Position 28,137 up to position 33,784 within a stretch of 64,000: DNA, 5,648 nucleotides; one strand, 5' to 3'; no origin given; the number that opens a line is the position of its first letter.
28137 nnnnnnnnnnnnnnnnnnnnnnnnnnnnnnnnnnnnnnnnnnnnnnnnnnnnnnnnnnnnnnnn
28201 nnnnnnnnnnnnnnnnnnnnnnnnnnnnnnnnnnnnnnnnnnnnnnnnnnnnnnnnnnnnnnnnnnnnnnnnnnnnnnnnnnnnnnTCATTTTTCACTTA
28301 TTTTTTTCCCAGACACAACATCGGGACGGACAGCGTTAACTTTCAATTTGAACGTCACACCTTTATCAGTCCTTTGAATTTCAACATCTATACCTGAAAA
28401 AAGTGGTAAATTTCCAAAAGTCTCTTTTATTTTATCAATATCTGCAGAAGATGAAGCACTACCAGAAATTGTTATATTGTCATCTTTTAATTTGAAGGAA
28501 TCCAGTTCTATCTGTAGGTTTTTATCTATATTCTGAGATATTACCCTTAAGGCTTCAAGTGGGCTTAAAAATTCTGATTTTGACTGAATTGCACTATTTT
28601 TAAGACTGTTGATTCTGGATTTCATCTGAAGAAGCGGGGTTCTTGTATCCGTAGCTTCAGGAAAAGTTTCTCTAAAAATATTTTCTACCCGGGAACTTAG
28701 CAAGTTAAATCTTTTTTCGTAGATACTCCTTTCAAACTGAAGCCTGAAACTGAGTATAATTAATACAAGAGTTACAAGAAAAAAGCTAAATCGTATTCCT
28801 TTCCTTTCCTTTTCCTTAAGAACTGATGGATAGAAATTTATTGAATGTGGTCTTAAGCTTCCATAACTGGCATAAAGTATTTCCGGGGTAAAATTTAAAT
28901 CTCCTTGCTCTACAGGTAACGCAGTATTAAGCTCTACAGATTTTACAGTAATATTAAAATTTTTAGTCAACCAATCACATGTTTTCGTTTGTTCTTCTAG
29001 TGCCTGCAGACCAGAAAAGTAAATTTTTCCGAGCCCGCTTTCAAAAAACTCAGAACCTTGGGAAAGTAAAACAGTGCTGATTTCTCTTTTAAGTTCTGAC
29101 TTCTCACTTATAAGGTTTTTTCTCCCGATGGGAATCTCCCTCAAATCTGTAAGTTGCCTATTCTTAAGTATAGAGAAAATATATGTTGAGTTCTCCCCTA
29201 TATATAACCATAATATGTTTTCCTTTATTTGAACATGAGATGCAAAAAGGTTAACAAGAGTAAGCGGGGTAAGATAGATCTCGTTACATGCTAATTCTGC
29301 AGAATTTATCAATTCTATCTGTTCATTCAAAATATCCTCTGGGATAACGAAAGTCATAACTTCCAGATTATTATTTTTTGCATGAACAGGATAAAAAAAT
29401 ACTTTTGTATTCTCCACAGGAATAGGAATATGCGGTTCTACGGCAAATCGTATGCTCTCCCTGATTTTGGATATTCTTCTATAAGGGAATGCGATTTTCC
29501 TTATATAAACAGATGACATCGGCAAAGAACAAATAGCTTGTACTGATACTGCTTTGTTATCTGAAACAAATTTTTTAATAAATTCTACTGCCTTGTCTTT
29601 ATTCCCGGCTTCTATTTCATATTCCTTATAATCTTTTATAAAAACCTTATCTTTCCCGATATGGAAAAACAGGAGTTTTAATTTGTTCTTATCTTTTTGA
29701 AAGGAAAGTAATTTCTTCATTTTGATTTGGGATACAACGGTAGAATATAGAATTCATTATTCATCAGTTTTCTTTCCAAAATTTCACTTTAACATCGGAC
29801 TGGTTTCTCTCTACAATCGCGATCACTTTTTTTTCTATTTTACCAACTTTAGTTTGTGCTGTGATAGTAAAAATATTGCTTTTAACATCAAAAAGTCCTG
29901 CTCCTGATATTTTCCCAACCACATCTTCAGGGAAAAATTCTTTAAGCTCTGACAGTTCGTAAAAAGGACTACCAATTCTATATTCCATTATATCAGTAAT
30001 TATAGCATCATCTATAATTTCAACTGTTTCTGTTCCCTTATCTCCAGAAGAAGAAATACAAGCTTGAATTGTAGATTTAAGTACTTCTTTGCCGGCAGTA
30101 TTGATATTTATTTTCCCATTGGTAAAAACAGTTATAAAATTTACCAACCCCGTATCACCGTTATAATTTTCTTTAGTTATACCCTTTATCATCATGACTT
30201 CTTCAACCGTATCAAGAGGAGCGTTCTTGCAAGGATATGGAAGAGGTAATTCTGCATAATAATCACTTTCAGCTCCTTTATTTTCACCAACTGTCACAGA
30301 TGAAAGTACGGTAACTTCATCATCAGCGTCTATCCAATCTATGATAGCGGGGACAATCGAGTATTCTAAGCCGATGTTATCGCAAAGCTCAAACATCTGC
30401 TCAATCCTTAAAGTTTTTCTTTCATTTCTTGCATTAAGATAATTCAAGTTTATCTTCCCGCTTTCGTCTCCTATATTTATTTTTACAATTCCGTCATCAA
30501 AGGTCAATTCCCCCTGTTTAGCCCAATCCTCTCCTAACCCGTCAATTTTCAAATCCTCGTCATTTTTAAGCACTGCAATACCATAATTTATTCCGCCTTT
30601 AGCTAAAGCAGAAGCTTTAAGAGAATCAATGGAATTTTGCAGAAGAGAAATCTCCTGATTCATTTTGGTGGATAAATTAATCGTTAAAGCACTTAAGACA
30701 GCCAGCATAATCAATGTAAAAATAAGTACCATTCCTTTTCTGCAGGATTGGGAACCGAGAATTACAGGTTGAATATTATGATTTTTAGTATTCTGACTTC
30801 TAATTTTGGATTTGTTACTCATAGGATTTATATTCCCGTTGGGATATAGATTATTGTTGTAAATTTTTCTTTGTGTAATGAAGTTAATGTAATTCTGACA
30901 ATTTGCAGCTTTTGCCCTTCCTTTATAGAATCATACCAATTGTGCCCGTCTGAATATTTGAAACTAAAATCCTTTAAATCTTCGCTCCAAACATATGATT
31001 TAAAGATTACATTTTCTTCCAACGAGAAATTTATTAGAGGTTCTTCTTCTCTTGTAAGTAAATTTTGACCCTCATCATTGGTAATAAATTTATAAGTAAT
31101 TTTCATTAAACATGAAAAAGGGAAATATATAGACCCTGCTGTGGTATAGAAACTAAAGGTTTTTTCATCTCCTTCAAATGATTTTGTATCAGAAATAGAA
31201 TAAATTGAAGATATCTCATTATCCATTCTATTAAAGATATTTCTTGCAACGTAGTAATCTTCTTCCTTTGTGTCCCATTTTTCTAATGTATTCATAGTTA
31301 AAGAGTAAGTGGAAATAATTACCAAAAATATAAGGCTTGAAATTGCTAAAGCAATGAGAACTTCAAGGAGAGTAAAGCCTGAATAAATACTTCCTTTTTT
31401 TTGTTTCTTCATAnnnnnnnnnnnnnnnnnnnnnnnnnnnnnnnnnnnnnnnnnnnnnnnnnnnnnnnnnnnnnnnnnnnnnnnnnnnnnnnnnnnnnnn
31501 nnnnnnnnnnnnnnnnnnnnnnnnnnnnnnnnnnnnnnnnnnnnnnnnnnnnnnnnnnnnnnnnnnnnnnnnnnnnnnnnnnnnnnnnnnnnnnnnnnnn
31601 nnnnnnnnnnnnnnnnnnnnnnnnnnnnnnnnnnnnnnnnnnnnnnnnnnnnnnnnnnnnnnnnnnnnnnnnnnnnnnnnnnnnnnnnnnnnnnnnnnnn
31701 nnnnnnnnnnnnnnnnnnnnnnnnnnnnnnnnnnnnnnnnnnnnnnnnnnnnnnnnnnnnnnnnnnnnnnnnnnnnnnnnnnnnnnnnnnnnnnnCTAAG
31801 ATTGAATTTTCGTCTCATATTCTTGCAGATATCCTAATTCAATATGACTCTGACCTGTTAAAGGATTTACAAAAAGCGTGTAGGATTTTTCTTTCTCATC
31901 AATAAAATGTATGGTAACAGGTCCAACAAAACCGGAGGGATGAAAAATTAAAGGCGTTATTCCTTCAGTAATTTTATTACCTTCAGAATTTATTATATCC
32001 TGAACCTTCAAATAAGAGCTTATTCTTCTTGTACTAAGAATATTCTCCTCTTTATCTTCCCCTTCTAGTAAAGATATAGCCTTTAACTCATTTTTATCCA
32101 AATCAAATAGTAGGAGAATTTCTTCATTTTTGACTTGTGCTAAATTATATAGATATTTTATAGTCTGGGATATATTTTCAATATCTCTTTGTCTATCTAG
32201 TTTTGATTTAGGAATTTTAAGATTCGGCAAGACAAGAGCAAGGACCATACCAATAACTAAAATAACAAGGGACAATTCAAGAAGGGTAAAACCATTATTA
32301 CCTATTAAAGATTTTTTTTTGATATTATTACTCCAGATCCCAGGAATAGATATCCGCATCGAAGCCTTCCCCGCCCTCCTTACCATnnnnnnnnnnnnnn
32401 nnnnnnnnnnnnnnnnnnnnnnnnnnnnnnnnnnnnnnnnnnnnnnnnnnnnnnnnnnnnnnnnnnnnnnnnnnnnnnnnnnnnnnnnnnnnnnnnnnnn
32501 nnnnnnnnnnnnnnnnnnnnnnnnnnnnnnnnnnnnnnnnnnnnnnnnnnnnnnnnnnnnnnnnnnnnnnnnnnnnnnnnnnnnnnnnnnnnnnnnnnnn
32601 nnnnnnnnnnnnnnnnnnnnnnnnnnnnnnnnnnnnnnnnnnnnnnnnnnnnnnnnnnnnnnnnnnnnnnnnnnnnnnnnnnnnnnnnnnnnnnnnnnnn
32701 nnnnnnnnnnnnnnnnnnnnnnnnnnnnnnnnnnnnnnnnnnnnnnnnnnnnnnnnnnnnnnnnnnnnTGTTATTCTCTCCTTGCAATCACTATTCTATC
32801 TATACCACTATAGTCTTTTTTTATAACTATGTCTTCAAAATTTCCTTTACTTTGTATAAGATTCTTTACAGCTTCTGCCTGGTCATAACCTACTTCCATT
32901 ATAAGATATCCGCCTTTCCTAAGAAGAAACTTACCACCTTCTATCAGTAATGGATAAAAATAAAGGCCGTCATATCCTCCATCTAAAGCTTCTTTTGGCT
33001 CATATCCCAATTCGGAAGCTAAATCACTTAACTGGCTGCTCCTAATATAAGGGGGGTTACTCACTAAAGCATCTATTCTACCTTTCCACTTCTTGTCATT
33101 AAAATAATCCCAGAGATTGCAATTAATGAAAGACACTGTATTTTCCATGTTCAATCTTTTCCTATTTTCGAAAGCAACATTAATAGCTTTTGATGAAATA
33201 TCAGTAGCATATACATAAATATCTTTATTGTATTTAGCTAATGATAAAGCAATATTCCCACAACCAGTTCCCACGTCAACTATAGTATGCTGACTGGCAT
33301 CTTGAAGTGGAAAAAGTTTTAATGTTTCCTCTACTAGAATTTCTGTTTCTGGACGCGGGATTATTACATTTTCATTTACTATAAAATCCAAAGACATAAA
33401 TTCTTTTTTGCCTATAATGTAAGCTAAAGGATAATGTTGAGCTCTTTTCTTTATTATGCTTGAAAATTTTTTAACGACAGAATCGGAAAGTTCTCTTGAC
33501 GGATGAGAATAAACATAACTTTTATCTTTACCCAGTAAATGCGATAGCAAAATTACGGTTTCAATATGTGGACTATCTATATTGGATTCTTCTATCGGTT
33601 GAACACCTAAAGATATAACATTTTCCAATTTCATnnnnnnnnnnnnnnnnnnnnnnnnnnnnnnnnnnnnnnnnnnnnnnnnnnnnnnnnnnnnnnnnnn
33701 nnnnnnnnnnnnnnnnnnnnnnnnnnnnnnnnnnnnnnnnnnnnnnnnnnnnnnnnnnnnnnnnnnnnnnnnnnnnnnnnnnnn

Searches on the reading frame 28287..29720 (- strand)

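Call 11: search_protein_families(library=pfam, proteins=[window:28287-29720:-], max_evalue=0.001)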
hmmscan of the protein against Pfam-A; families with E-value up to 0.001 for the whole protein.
window:28287-29720:- (477 aa): 1 family
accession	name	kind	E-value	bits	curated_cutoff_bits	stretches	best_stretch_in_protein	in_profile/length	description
PF12693.12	GspL_C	-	7.9e-08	32.7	29.6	1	316-434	16-129/158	GspL periplasmic domain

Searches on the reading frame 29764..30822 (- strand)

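Call 11: search_protein_families(library=pfam, proteins=[window:29764-30822:-], max_evalue=0.001)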
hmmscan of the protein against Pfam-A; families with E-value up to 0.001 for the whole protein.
window:29764-30822:- (352 aa): 1 family
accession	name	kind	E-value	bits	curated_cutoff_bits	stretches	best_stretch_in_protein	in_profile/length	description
PF21687.3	T2SSK_1st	-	9.2e-16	58.9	26.2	1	122-221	1-96/107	Type II secretion system (T2SS), protein K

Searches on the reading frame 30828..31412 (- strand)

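Call 11: search_protein_families(library=pfam, proteins=[window:30828-31412:-], max_evalue=0.001)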
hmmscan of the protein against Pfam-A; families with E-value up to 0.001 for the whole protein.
window:30828-31412:- (194 aa): 1 family
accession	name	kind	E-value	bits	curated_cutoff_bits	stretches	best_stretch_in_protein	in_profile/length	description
PF07963.17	N_methyl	-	1.3e-05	25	21.2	1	11-32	5-26/27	Prokaryotic N-terminal methylation motif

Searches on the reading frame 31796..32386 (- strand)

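Call 11: search_protein_families(library=pfam, proteins=[window:31796-32386:-], max_evalue=0.001)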
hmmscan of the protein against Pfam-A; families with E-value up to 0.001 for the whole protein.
window:31796-32386:- (196 aa): 1 family
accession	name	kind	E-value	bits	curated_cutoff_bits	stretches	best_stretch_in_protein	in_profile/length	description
PF07963.17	N_methyl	-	0.00096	19.1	21.2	0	30-53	4-27/27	Prokaryotic N-terminal methylation motif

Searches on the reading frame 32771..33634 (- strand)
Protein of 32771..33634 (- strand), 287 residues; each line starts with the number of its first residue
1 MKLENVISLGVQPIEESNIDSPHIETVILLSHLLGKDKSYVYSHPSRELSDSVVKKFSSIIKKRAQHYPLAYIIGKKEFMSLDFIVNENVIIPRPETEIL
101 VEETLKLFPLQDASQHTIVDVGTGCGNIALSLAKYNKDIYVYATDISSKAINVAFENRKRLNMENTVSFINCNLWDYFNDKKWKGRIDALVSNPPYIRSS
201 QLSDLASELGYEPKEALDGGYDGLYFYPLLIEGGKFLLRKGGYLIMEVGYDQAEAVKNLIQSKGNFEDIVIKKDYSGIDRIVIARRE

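Call 11: search_protein_families(library=pfam, proteins=[window:32771-33634:-], max_evalue=0.001)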
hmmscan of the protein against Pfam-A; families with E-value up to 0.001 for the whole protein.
window:32771-33634:- (287 aa): 13 families
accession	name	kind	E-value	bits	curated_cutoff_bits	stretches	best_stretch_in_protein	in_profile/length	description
PF17827.6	PrmC_N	-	1.9e-17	64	23.4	1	12-75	8-71/71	PrmC N-terminal domain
PF05175.20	MTS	-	1.4e-13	51.2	23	1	110-208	27-121/170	Methyltransferase small domain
PF13847.12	Methyltransf_31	-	2.2e-09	37.6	27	1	114-250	3-113/145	Methyltransferase domain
PF07669.17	Eco57I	-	5e-07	30.4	25.3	1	133-246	25-132/171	Eco57I restriction-modification methylase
PF06325.19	PrmA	-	1.1e-06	28.8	22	1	111-193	158-233/296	Ribosomal protein L11 methyltransferase (PrmA)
PF13649.12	Methyltransf_25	-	2.1e-06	28.7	27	1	118-192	1-70/97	Methyltransferase domain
PF08242.18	Methyltransf_12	-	4.7e-05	24.5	30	1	119-162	1-44/98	Methyltransferase domain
PF09445.16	Methyltransf_15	-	6.5e-05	23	22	1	117-195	3-80/165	RNA cap guanine-N2 methyltransferase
PF01170.24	UPF0020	-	0.00019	21.7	22.3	1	134-200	72-135/197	RMKL-like, methyltransferase domain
PF12847.13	Methyltransf_18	-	0.00024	21.6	27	1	115-173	15-73/151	Methyltransferase domain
PF13679.12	Methyltransf_32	-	0.00024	21.5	27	1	110-178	21-93/143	Methyltransferase domain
PF10294.15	Methyltransf_16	-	0.00053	20.2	21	1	105-159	37-90/174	Lysine methyltransferase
PF02475.24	TRM5-TYW2_MTfase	-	0.00058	20.3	28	1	115-177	37-99/164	TRM5/TYW2 methyltransferase domain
